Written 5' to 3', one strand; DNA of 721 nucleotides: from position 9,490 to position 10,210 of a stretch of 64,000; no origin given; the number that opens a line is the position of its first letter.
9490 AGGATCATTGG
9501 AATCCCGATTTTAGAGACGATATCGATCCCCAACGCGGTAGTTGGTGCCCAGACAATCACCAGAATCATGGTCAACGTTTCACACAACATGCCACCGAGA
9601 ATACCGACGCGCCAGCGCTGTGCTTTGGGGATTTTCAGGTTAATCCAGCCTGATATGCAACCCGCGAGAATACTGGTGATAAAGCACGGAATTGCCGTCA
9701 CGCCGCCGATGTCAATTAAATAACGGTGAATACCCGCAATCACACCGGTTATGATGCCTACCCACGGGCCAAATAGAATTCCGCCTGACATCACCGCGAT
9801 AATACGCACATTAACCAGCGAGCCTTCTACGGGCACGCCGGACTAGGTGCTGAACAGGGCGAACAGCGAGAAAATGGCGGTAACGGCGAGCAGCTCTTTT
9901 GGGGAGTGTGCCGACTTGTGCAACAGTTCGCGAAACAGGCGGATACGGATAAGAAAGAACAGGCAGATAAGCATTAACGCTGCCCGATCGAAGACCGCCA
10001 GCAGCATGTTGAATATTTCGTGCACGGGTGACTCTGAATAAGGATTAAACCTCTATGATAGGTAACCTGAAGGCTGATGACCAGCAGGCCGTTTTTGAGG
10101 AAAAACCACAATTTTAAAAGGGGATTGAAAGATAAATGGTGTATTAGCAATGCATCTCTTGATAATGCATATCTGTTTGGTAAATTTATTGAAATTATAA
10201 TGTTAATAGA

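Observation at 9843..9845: In-frame amber codon at codon 61 of sensor kinase ypdA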

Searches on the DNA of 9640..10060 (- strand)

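Call 3: search_dna_similar(query=window:9640-10060:-, collection=ecoli_genomes, mode=near, max_rows=40)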
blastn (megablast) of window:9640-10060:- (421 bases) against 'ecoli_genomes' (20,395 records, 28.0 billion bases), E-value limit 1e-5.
Records with a match: 5422; places in all: 5424; records where one place covers at least 80% of the query: 5421.
Genomes with a match: 5421 of 5426; with a place that covers at least 80% of the query: 5420. Places per genome that has any: lowest 1, median 1, highest 3. On chromosomes: 5423 places; on plasmids: 1.
Best place of each record, by identity: >=99% 4; 95-99% 690; 90-95% 4728.
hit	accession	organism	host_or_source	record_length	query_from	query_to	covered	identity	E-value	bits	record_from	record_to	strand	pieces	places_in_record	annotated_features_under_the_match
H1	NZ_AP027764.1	Escherichia coli strain 2017-02-2CC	Homo sapiens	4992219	1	421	100%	99.8%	0e+0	773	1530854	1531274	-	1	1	ypdA: two-component system sensor histidine kinase YpdA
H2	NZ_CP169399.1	Escherichia coli strain MFDS1022581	Animal source foods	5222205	1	421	100%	99.0%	0e+0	756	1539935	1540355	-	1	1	ypdA: two-component system sensor histidine kinase YpdA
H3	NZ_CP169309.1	Escherichia coli strain MFDS1019527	cattle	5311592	1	421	100%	99.0%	0e+0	756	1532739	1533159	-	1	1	ypdA: two-component system sensor histidine kinase YpdA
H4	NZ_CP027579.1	Escherichia coli strain 2013C-4282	Homo sapiens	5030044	1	421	100%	98.6%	0e+0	745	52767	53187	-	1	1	ypdA: two-component system sensor histidine kinase YpdA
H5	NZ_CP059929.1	Escherichia coli strain 162.2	Turkey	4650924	1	421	100%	98.6%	0e+0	745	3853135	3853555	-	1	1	ypdA: two-component system sensor histidine kinase YpdA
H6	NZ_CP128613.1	Escherichia coli strain WL297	Homo sapiens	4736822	1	421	100%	98.6%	0e+0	745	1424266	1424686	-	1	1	ypdA: two-component system sensor histidine kinase YpdA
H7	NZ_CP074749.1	Escherichia coli strain R32_14_1F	goat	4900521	1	421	100%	98.6%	0e+0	745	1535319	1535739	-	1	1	ypdA: two-component system sensor histidine kinase YpdA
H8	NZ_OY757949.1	Escherichia coli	-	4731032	1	421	100%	98.6%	0e+0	745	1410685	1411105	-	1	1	ypdA: two-component system sensor histidine kinase YpdA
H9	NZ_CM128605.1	Escherichia coli strain E200086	Homo sapiens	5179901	1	421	100%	98.3%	0e+0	739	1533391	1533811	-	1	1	ypdA: two-component system sensor histidine kinase YpdA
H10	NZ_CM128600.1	Escherichia coli strain E400634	Homo sapiens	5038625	1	421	100%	98.3%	0e+0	739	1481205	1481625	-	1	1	ypdA: two-component system sensor histidine kinase YpdA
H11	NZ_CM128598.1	Escherichia coli strain E600003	Homo sapiens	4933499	1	421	100%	98.3%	0e+0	739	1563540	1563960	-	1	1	ypdA: two-component system sensor histidine kinase YpdA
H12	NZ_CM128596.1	Escherichia coli strain 100117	Homo sapiens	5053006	1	421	100%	98.3%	0e+0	739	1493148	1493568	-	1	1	ypdA: two-component system sensor histidine kinase YpdA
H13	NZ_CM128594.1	Escherichia coli strain 100248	Homo sapiens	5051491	1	421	100%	98.3%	0e+0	739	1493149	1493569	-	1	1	ypdA: two-component system sensor histidine kinase YpdA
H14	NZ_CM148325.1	Escherichia coli strain 24A16CRGN010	Homo sapiens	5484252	1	421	100%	98.3%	0e+0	739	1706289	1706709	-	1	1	ypdA: two-component system sensor histidine kinase YpdA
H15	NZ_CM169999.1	Escherichia coli strain N96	Tibetan Pig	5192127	1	421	100%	98.3%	0e+0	739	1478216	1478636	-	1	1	ypdA: two-component system sensor histidine kinase YpdA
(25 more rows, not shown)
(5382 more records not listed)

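Call 5: get_annotated_region(hit=H1, flank=4000)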
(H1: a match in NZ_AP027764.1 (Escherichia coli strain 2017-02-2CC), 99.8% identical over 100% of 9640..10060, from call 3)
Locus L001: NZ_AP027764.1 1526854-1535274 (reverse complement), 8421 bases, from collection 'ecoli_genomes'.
description: Escherichia coli strain 2017-02-2CC chromosome, complete genome
organism: Escherichia coli strain 2017-02-2CC (NCBI taxid 562)
replicon: chromosome; assembly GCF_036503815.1
host: Homo sapiens; source: feces; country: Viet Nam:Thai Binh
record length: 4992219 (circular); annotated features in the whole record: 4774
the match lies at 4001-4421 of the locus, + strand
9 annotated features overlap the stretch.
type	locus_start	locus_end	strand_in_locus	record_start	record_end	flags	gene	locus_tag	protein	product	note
CDS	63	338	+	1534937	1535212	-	ypdI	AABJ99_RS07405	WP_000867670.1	colanic acid biosynthesis lipoprotein YpdI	-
CDS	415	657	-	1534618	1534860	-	yfdY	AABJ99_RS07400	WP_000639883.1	YfdY family protein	-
CDS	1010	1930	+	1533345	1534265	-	lpxP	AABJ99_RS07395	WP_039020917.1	kdo(2)-lipid IV(A) palmitoleoyltransferase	-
CDS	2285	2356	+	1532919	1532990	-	ypdK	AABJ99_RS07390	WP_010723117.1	membrane protein YpdK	-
CDS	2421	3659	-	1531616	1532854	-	alaC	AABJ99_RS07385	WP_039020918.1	alanine transaminase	-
CDS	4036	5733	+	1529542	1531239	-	ypdA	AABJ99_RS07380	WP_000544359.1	two-component system sensor histidine kinase YpdA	-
CDS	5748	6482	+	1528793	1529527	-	ypdB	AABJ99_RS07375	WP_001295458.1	two-component system response regulator YpdB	-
CDS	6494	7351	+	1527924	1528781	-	ypdC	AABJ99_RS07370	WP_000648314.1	AraC family transcriptional regulator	-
CDS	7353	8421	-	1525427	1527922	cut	ptsP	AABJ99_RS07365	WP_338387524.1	phosphoenolpyruvate--protein phosphotransferase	-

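Call 6: get_annotated_region(hit=H2, flank=2500)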
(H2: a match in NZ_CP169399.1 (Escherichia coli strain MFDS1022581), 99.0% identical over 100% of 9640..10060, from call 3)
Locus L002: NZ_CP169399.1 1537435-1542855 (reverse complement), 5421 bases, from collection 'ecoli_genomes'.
description: Escherichia coli strain MFDS1022581 chromosome, complete genome
organism: Escherichia coli strain MFDS1022581 (NCBI taxid 562)
replicon: chromosome; assembly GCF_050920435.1
host: -; source: Animal source foods; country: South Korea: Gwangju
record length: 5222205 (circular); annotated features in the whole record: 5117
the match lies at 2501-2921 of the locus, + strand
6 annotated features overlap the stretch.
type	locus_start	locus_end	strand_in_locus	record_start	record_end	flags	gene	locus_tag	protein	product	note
CDS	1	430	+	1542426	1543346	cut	lpxP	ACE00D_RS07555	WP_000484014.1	kdo(2)-lipid IV(A) palmitoleoyltransferase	-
CDS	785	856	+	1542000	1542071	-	ypdK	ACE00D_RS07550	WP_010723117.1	membrane protein YpdK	-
CDS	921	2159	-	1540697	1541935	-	alaC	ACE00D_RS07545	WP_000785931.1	alanine transaminase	-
CDS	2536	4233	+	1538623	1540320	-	ypdA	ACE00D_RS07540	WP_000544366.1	two-component system sensor histidine kinase YpdA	-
CDS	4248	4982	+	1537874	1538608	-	ypdB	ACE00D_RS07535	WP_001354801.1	two-component system response regulator YpdB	-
CDS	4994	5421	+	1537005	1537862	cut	ypdC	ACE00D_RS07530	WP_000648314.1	AraC family transcriptional regulator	-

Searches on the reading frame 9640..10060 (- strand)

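Call 27: search_protein_families(library=pfam, proteins=[L001:4036-5730:+], max_evalue=0.01)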
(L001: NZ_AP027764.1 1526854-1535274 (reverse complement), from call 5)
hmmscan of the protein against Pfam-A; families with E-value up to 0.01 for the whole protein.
L001:4036-5730:+ (565 aa): 8 families
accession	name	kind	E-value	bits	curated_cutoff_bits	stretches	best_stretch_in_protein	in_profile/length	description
PF07694.17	5TM-5TMR_LYT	-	2.1e-42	145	24.6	1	28-192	1-167/169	5TMR of 5TMR-LYT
PF06580.19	His_kinase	-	4.4e-25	88.2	25.2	1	359-438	1-81/81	Histidine kinase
PF02518.31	HATPase_c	-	7.4e-11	42.9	26.4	1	456-553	9-110/111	Histidine kinase-, DNA gyrase B-, and HSP90-like ATPase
PF01590.32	GAF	-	5.8e-07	30.5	22.4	1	226-343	4-132/133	GAF domain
PF07155.17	ECF-ribofla_trS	-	8.1e-06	26.4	26.7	1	46-181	8-152/172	ECF-type riboflavin transporter, S component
PF13185.12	GAF_2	-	0.0044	17.7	28.6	0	228-341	8-132/136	GAF domain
PF12822.12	ECF_trnsprt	-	0.0049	17.3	30.7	0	46-165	10-127/169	ECF transporter, substrate-specific component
PF13581.12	HATPase_c_2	-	0.0082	16.6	27.4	0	461-511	40-90/127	Histidine kinase-like ATPase domain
